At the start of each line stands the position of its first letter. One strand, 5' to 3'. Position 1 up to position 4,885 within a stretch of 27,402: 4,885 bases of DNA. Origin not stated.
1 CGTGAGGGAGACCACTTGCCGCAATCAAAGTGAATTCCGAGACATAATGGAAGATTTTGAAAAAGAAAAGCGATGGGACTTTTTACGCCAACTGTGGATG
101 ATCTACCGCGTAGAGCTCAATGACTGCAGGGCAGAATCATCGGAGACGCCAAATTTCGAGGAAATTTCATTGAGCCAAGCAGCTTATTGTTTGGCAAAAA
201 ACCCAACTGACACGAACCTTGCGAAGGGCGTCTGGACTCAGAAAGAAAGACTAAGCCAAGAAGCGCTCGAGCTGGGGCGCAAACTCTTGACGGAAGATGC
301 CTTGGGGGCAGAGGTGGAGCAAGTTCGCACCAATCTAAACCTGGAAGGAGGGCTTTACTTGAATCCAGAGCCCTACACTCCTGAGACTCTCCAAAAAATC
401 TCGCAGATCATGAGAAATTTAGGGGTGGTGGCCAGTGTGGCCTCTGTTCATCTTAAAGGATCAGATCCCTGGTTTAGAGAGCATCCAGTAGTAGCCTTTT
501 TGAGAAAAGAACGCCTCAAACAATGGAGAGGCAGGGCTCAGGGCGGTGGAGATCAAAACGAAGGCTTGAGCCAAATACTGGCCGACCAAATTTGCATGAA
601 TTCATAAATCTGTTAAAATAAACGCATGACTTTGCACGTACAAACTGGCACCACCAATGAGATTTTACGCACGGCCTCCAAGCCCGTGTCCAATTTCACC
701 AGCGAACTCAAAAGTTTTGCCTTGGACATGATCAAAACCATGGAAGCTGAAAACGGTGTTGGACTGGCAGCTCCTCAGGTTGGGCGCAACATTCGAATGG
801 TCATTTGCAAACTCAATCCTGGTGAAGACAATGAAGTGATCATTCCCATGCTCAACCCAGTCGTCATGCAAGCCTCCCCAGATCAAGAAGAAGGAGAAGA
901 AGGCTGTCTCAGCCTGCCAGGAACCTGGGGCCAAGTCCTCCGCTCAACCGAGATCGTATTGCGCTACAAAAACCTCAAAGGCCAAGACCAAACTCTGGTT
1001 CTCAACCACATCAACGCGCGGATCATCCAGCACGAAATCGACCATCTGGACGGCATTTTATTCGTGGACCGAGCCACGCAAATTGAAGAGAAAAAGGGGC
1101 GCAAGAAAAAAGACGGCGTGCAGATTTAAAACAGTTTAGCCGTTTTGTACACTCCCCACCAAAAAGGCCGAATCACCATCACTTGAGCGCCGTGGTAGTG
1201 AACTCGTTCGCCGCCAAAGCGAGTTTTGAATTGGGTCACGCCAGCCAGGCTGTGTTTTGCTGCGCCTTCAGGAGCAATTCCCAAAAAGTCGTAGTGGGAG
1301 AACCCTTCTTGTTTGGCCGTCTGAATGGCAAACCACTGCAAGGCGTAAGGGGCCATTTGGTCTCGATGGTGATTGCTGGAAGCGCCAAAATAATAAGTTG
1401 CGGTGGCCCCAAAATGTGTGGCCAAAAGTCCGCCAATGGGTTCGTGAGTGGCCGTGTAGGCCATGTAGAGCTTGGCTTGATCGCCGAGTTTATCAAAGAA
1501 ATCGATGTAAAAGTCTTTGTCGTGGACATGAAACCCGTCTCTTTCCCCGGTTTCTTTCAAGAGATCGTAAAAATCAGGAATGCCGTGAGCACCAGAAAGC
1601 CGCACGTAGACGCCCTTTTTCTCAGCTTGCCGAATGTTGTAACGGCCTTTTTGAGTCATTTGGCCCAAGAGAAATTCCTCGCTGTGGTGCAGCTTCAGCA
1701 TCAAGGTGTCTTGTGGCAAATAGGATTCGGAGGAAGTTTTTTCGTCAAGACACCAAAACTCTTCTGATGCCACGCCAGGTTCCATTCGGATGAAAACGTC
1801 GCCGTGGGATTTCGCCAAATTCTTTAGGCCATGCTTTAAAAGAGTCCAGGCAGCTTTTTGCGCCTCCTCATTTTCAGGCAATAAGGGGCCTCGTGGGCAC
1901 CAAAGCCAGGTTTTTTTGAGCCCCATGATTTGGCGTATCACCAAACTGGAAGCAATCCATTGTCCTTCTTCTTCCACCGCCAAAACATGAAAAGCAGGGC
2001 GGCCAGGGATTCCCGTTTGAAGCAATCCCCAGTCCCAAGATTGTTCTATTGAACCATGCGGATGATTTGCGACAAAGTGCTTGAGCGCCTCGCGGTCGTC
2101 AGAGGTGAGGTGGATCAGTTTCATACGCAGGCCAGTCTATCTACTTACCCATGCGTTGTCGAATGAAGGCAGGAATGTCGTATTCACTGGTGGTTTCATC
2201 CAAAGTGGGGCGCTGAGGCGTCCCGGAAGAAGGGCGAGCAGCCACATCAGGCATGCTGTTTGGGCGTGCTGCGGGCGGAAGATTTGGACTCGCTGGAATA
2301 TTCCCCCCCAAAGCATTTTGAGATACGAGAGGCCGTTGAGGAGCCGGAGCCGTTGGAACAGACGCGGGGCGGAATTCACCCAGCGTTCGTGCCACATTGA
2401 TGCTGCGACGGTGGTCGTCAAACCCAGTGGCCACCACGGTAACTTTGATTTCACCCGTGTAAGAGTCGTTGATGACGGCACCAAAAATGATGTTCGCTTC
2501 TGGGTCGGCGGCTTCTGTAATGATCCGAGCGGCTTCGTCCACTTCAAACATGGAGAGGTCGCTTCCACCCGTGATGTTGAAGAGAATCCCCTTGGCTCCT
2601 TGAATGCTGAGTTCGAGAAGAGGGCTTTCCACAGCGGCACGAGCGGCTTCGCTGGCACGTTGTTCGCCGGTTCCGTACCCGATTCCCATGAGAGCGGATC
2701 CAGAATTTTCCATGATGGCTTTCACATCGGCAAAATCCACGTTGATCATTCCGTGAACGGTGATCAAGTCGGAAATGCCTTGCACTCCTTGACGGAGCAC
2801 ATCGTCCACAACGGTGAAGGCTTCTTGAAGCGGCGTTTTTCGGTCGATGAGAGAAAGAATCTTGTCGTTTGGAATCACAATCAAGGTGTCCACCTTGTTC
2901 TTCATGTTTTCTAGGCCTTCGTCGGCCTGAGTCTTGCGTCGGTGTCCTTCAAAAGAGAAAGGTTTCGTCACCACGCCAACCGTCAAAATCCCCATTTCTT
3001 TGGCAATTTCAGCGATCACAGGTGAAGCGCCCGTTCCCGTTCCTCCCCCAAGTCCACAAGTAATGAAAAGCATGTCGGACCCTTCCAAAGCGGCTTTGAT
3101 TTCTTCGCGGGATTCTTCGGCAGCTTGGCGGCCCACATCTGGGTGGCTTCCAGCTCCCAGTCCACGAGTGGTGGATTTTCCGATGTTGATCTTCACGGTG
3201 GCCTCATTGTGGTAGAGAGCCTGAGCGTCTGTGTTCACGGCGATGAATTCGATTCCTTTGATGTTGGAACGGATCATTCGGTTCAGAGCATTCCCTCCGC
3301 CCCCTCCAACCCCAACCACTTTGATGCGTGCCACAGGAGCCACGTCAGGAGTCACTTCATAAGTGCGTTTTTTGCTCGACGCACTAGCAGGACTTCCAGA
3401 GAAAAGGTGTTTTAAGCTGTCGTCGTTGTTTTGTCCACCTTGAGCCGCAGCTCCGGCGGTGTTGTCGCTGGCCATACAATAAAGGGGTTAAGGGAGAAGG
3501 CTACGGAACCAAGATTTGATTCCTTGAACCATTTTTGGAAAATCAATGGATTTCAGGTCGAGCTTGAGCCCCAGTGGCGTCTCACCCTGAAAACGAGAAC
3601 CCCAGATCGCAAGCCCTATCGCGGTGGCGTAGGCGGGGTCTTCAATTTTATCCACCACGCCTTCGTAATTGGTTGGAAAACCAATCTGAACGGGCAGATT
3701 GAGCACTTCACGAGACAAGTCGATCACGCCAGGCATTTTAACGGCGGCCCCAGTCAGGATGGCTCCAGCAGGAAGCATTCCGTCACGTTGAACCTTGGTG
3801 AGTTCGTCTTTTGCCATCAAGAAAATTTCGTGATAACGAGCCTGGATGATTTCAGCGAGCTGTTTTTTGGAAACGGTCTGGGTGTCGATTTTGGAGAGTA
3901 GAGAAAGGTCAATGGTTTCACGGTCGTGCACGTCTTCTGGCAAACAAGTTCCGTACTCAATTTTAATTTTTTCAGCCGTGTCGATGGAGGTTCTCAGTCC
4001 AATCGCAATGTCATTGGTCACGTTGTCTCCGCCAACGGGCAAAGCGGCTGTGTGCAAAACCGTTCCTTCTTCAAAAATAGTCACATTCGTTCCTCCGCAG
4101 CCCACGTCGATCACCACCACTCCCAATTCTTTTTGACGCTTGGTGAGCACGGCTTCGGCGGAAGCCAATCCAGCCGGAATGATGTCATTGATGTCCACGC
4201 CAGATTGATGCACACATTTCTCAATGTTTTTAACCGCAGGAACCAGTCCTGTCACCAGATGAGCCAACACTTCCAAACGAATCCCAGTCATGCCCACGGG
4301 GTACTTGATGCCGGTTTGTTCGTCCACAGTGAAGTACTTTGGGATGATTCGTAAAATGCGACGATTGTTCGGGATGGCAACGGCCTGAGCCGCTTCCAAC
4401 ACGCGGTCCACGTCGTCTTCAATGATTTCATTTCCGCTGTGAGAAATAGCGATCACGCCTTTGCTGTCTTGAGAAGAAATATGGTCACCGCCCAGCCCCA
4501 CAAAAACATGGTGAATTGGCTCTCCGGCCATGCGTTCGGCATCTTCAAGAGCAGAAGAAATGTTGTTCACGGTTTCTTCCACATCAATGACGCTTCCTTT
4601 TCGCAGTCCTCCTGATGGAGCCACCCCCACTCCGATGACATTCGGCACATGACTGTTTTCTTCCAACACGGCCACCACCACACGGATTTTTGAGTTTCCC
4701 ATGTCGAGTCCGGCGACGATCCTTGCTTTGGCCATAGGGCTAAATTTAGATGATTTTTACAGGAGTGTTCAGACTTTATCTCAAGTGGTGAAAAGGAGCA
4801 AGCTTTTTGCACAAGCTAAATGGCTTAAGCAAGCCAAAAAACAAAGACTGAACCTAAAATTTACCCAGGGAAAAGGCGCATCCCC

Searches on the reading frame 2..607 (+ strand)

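Call 3: search_protein_families(library=pfam, proteins=[window:2-607:+])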
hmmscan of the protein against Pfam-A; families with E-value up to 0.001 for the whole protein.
window:2-607:+ (201 aa): 0 families

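Call 7: search_protein_families(library=pfam, proteins=[window:2-607:+], max_evalue=1)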
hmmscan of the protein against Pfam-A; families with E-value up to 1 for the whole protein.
window:2-607:+ (201 aa): 1 family
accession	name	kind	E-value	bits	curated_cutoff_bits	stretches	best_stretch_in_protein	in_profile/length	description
PF01022.26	HTH_5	-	0.1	12.9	22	1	131-152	16-37/47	Bacterial regulatory protein, arsR family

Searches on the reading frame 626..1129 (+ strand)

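Call 3: search_protein_families(library=pfam, proteins=[window:626-1129:+])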
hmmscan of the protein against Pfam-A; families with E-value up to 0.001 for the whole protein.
window:626-1129:+ (167 aa): 1 family
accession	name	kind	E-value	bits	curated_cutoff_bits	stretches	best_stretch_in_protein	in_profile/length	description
PF01327.26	Pep_deformylase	-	5.6e-46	156.4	22.8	1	11-154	9-154/156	Polypeptide deformylase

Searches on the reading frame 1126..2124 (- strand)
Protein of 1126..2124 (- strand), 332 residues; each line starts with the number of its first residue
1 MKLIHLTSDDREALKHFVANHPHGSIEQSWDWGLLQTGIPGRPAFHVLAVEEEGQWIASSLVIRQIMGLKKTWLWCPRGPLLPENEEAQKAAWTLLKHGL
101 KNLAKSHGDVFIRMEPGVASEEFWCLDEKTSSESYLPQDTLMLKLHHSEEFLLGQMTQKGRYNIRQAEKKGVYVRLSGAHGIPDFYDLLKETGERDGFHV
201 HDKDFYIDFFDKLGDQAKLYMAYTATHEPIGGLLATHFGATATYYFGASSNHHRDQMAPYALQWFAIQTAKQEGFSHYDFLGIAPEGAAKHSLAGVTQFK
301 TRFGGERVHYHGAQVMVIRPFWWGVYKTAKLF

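Call 3: search_protein_families(library=pfam, proteins=[window:1126-2124:-])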
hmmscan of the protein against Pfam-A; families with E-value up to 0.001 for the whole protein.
window:1126-2124:- (332 aa): 2 families
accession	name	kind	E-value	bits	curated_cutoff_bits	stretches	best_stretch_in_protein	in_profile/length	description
PF02388.22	FemAB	-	1.6e-45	156.1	24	3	229-330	307-405/406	FemAB family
PF13480.13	Acetyltransf_6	-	9.2e-13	49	22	1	161-283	8-137/143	Acetyltransferase (GNAT) domain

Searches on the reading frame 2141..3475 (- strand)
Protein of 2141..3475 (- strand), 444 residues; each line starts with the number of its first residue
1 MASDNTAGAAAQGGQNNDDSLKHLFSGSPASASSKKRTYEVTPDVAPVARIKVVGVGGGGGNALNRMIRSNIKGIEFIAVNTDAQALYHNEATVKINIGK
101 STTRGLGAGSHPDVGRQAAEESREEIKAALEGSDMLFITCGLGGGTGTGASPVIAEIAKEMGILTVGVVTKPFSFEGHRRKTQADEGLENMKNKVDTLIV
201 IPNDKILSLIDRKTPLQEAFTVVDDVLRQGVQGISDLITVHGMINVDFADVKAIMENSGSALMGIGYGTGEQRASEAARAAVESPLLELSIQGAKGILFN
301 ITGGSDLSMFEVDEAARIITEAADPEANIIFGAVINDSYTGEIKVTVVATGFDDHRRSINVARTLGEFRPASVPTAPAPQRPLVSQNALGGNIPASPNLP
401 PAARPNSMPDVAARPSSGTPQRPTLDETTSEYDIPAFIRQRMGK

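Call 3: search_protein_families(library=pfam, proteins=[window:2141-3475:-])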
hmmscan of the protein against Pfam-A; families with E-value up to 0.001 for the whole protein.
window:2141-3475:- (444 aa): 2 families
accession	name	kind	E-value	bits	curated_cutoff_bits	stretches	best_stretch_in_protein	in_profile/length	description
PF00091.31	Tubulin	-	1.1e-50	173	33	1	50-210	1-189/190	Tubulin/FtsZ family, GTPase domain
PF12327.13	FtsZ_C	-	3.8e-36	123.7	27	1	259-353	1-95/95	FtsZ family, C-terminal domain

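Call 11: find_related_loci(query=window:2141-3475:-, collection=genome_contigs, flank=10000)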
Query window:2141-3475:- (444 aa) in genome_contigs; peptide patterns used: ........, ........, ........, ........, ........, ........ (x = any residue, [..] = any of these).
596 stretches matched a pattern (row limit reached: there are more); 547 encode a relative of the query (tblastn E <= 1e-3); the best 80 are kept; 80 distinct loci.
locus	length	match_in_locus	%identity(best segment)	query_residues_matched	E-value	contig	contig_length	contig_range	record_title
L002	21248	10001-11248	77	1-444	0e+0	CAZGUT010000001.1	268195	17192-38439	MAG TPA_asm: uncultured Candidatus Peribacteria bacterium isolate SRP077602_co2_44 genome assembly, contig: NODE_21_leng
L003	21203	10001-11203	77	10-444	0e+0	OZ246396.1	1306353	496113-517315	MAG: uncultured Candidatus Peribacteria bacterium isolate ERP119705_co14_83 genome assembly, chromosome: 1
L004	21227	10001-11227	78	9-444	0e+0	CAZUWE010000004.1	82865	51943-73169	MAG TPA_asm: uncultured Candidatus Peribacteria bacterium isolate SRP342105_co1_252 genome assembly, contig: NODE_358_le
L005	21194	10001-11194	75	10-444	0e+0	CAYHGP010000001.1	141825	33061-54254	MAG TPA_asm: uncultured Candidatus Peribacteria bacterium isolate ERP119702_co2_217 genome assembly, contig: NODE_26_len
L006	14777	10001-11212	76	10-444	0e+0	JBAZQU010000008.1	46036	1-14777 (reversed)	MAG: Candidatus Gracilibacteria bacterium isolate SO_2017_SWC_60 scaffold_728_c1_LP-4_2017, whole genome shotgun sequenc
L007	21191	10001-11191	77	16-444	0e+0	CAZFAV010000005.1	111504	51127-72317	MAG TPA_asm: uncultured Candidatus Peribacteria bacterium isolate SRP342105_co1_342 genome assembly, contig: NODE_209_le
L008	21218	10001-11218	76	17-444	0e+0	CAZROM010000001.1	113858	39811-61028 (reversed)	MAG TPA_asm: uncultured Candidatus Peribacteria bacterium isolate SRP278252_co1_824 genome assembly, contig: NODE_161_le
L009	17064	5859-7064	76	17-444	0e+0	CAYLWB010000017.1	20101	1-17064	MAG TPA_asm: uncultured Candidatus Peribacteria bacterium isolate SRP300315_co1_78 genome assembly, contig: NODE_1263_le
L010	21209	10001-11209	75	12-444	0e+0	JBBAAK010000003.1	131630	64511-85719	MAG: Candidatus Gracilibacteria bacterium isolate SO_2017_GW3_40 scaffold_152_c1_OW296A_2017, whole genome shotgun seque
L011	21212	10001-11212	76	17-444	0e+0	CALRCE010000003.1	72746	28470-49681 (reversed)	MAG: Candidatus Peribacteria bacterium isolate Ike-50m-54 genome assembly, contig: Ike-50-c182, whole genome shotgun seq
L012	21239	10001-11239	76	11-442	0e+0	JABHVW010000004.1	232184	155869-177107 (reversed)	MAG: Candidatus Peregrinibacteria bacterium isolate SI047_bin117 k141_120267, whole genome shotgun sequence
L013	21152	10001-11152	70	4-443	0e+0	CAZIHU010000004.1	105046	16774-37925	MAG TPA_asm: uncultured Candidatus Peribacteria bacterium isolate SRP077602_co8_217 genome assembly, contig: NODE_203_le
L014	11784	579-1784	69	19-442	1e-179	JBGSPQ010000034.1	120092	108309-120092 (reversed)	MAG: Candidatus Gracilibacteria bacterium isolate JTS-AC308 k141_101003, whole genome shotgun sequence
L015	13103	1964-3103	70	11-443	2e-179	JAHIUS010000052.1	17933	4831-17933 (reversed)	MAG: Patescibacteria group bacterium isolate MM_PC_MetaG.mb.33 MM_PC_MetaG.mb.33_k141_1475726, whole genome shotgun sequ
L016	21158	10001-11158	67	1-443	1e-178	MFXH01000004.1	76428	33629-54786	MAG: Candidatus Peregrinibacteria bacterium RIFOXYA2_FULL_41_18 rifoxya2_full_scaffold_131, whole genome shotgun sequenc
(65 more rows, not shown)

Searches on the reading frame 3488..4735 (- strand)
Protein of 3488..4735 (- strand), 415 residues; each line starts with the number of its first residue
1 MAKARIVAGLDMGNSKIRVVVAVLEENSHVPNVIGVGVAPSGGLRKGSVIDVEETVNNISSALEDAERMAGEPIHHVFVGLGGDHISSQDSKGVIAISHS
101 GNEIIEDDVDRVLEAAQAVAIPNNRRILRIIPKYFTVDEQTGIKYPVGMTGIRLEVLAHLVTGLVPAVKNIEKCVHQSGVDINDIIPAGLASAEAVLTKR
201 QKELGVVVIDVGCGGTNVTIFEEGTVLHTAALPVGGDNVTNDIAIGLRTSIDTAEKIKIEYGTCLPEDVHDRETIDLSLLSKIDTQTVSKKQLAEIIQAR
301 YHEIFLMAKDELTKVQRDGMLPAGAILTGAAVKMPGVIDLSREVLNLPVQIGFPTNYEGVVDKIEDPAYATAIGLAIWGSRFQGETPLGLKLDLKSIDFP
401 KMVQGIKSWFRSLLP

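Call 3: search_protein_families(library=pfam, proteins=[window:3488-4735:-])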
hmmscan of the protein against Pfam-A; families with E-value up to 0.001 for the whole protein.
window:3488-4735:- (415 aa): 5 families
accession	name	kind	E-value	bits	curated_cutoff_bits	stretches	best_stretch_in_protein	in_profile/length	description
PF14450.12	FtsA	-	3.8e-39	134.4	31.8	2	207-374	1-127/127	Cell division protein FtsA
PF02491.25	SHS2_FTSA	-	1.4e-27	96.3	25.4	1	83-162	1-79/79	SHS2 domain inserted in FTSA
PF06723.19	MreB_Mbl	-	5.8e-09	35.7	27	1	182-352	123-304/327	MreB/Mbl protein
PF06277.17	EutA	-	3.4e-08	33.3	27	1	175-254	116-193/475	Ethanolamine utilisation protein EutA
PF11104.14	PilM_2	-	1.7e-07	30.9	27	1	194-377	170-337/340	Type IV pilus assembly protein PilM;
